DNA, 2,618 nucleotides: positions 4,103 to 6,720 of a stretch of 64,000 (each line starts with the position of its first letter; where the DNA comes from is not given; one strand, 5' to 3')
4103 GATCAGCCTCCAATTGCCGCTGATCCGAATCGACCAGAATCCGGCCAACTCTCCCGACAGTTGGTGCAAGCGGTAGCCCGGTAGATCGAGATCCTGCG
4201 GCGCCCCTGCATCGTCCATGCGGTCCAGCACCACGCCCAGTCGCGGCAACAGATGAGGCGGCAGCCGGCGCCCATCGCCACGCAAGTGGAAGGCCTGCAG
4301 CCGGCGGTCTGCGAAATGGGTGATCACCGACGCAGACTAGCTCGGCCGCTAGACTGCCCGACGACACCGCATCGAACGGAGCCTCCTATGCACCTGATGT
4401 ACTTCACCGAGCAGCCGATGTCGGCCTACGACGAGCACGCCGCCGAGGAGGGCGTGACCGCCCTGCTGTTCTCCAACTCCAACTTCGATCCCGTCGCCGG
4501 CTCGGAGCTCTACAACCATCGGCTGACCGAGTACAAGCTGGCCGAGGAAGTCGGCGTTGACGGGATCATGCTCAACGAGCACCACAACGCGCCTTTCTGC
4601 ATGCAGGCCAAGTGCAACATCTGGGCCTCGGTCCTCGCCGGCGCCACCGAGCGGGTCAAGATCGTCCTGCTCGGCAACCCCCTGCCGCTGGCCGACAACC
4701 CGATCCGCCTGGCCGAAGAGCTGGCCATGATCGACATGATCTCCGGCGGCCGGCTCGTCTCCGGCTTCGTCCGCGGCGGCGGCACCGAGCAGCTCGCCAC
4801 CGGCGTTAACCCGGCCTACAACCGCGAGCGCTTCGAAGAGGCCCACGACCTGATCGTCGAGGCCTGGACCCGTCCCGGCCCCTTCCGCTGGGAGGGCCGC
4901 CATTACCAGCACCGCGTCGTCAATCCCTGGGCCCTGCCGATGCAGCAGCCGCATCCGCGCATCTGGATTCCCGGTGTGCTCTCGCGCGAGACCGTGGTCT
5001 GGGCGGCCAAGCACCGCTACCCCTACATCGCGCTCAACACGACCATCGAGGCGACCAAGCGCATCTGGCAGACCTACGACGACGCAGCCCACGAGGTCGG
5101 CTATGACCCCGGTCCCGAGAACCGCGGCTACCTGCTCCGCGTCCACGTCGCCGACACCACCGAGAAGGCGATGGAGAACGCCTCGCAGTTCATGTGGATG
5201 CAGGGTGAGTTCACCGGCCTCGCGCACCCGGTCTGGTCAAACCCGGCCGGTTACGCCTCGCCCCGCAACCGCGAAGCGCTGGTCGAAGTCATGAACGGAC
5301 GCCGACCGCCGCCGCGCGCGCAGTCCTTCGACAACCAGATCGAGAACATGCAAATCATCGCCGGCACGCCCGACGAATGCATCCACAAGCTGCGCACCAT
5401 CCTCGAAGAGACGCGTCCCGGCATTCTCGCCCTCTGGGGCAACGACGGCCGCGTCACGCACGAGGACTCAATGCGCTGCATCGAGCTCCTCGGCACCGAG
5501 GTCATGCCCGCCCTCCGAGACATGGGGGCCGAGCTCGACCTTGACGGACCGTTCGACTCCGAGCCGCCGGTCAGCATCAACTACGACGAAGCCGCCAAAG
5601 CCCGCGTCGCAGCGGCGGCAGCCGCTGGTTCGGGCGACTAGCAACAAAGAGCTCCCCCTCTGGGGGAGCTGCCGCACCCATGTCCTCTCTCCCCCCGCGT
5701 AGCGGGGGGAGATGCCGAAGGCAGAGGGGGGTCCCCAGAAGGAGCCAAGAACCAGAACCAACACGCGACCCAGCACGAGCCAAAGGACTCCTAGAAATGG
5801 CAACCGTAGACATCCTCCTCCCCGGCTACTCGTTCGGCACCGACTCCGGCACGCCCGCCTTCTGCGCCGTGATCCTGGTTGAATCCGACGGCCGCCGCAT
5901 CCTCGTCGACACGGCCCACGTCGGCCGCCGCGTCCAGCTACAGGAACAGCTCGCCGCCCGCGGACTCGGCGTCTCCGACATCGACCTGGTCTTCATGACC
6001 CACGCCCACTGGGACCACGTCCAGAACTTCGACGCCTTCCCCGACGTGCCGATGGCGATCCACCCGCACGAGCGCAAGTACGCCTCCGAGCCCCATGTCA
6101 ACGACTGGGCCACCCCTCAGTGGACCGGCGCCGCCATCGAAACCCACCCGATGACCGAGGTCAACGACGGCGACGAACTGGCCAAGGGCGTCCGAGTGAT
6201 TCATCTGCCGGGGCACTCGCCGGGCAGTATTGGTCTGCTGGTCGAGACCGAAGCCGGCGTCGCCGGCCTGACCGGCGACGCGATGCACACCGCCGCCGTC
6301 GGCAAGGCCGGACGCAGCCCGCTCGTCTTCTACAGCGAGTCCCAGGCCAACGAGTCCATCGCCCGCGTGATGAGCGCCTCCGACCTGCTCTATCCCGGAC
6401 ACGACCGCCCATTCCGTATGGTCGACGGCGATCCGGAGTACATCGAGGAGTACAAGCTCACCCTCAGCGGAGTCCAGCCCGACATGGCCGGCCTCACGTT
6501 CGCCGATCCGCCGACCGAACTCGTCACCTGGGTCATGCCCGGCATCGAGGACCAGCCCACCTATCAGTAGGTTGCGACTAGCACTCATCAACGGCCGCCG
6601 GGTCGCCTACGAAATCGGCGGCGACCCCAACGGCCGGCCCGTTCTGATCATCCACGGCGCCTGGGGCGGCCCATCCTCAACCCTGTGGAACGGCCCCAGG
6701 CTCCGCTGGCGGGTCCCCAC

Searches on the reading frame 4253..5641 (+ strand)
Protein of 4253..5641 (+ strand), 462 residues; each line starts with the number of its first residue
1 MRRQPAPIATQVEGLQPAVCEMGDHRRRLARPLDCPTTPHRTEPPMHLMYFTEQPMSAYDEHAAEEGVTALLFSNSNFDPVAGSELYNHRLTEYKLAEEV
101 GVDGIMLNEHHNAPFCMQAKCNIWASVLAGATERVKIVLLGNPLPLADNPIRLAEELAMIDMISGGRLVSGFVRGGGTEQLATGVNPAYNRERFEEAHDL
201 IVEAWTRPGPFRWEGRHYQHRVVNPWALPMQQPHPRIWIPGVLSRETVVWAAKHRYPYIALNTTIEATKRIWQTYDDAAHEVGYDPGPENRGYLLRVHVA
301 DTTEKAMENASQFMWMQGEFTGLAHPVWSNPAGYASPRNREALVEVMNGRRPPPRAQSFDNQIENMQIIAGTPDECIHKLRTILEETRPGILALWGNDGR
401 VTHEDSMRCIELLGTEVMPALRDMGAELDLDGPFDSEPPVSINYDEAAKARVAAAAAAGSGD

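Call 10: search_protein_families(library=pfam, proteins=[window:4253-5641:+])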
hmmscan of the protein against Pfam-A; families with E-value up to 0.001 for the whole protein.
window:4253-5641:+ (462 aa): 1 family
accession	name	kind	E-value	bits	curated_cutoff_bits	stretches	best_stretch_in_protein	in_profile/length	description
PF00296.26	Bac_luciferase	-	2.6e-42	145.8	27.9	1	89-387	24-310/314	Luciferase-like monooxygenase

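Call 23: find_encoding_contigs(protein=window:4253-5641:+, flank=3000, max_places=6)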
Protein window:4253-5641:+ (462 aa): no gene with exactly this product is on record in the collection.

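Call 52: find_homologous_proteins(query=window:4253-5638:+, max_evalue=1e-150)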
Query window:4253-5638:+ (462 aa): 1092 proteins with E <= 1e-150 among 8000 candidates; the best 120 are listed.
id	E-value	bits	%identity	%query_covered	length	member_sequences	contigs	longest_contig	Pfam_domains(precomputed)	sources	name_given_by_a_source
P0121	2.9e-283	958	98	90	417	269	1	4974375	PF00296.27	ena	-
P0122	7.4e-215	733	75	89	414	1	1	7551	PF00296.27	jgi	jgi:alkanesulfonate monooxygenase SsuD/methylene tetrahydromethanopterin reductase-like flavin-depen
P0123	1.2e-214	732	76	88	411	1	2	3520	PF00296.27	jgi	jgi:alkanesulfonate monooxygenase SsuD/methylene tetrahydromethanopterin reductase-like flavin-depen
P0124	1.3e-214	732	75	89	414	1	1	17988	PF00296.27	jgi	jgi:alkanesulfonate monooxygenase SsuD/methylene tetrahydromethanopterin reductase-like flavin-depen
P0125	2.8e-214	731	75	90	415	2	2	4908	PF00296.27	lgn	-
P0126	3.9e-214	730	76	88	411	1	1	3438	PF00296.27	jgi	jgi:alkanesulfonate monooxygenase SsuD/methylene tetrahydromethanopterin reductase-like flavin-depen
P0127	4.6e-214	730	74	90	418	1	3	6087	PF00296.27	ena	-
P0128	9.2e-214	729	76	88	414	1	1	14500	PF00296.27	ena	-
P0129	2.5e-212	724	76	89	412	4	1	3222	PF00296.27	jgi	jgi:alkanesulfonate monooxygenase SsuD/methylene tetrahydromethanopterin reductase-like flavin-depen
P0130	6.6e-212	723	76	88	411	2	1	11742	PF00296.27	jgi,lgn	jgi:alkanesulfonate monooxygenase SsuD/methylene tetrahydromethanopterin reductase-like flavin-depen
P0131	1.1e-211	722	75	89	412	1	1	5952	PF00296.27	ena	-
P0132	2.1e-211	721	73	86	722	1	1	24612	PF00296.27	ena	-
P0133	2.3e-211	721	75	87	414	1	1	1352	PF00296.27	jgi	jgi:alkanesulfonate monooxygenase SsuD/methylene tetrahydromethanopterin reductase-like flavin-depen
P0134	2.6e-211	721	73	89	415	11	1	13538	PF00296.27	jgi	jgi:alkanesulfonate monooxygenase SsuD/methylene tetrahydromethanopterin reductase-like flavin-depen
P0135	5.3e-211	720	75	89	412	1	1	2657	PF00296.27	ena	-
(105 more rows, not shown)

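Call 53: find_encoding_contigs(protein=P0121, flank=10000, max_places=4)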
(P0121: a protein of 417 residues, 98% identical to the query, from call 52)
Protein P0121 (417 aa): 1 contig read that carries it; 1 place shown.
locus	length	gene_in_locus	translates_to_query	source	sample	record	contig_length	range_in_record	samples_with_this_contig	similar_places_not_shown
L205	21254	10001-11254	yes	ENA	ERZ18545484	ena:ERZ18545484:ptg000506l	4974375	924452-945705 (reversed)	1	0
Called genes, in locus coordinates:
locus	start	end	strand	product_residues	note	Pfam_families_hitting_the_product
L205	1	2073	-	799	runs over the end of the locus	PF02515:CoA_transf_3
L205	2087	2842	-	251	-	PF00454:PI3_PI4_kinase (weak)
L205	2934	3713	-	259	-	PF03473:MOSC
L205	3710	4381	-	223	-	PF02796:HTH_7 (faint), PF08279:HTH_11 (weak), PF13384:HTH_23 (faint)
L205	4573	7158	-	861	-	PF17900:Peptidase_M1_N, PF01433:Peptidase_M1, PF11838:ERAP1_C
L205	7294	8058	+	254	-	PF00561:Abhydrolase_1 (weak), PF12697:Abhydrolase_6, PF03096:Ndr (weak), PF12146:Hydrolase_4 (weak)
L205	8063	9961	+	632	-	-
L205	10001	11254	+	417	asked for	PF00296:Bac_luciferase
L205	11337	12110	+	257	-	PF23023:Anti-Pycsar_Apyc1 (weak), PF00753:Lactamase_B, PF12706:Lactamase_B_2 (weak)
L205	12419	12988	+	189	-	PF00561:Abhydrolase_1, PF12146:Hydrolase_4 (weak), PF08386:Abhydrolase_4 (faint)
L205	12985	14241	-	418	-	PF02515:CoA_transf_3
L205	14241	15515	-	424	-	PF02515:CoA_transf_3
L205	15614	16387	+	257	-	PF00106:adh_short, PF01370:Epimerase (weak), PF08659:KR (weak), PF13561:adh_short_C2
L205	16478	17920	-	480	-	PF02646:RmuC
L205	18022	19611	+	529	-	PF00501:AMP-binding, PF13193:AMP-binding_C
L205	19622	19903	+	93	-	PF05015:HigB-like_toxin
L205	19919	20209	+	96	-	PF01381:HTH_3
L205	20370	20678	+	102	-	-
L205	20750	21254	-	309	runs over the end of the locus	PF20434:BD-FAE, PF07859:Abhydrolase_3, PF00326:Peptidase_S9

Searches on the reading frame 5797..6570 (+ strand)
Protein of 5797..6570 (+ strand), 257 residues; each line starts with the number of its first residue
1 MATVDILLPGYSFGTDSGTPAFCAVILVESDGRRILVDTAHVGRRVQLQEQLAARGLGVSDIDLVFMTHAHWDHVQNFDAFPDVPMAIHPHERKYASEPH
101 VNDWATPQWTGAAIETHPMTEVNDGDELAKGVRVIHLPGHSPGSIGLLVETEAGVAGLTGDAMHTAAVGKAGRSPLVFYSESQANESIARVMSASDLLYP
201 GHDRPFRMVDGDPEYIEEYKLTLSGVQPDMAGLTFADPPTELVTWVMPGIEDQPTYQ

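Call 10: search_protein_families(library=pfam, proteins=[window:5797-6570:+])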
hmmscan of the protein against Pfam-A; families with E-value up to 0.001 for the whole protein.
window:5797-6570:+ (257 aa): 3 families
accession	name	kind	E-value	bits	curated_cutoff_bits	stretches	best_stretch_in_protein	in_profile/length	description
PF00753.33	Lactamase_B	-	8.1e-19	68.8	22.7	1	19-202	2-196/196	Metallo-beta-lactamase superfamily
PF12706.13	Lactamase_B_2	-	4.5e-07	30.1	27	1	33-162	1-143/200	Beta-lactamase superfamily domain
PF13483.12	Lactamase_B_3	-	0.00028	21.3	24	1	27-118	11-79/160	Beta-lactamase superfamily domain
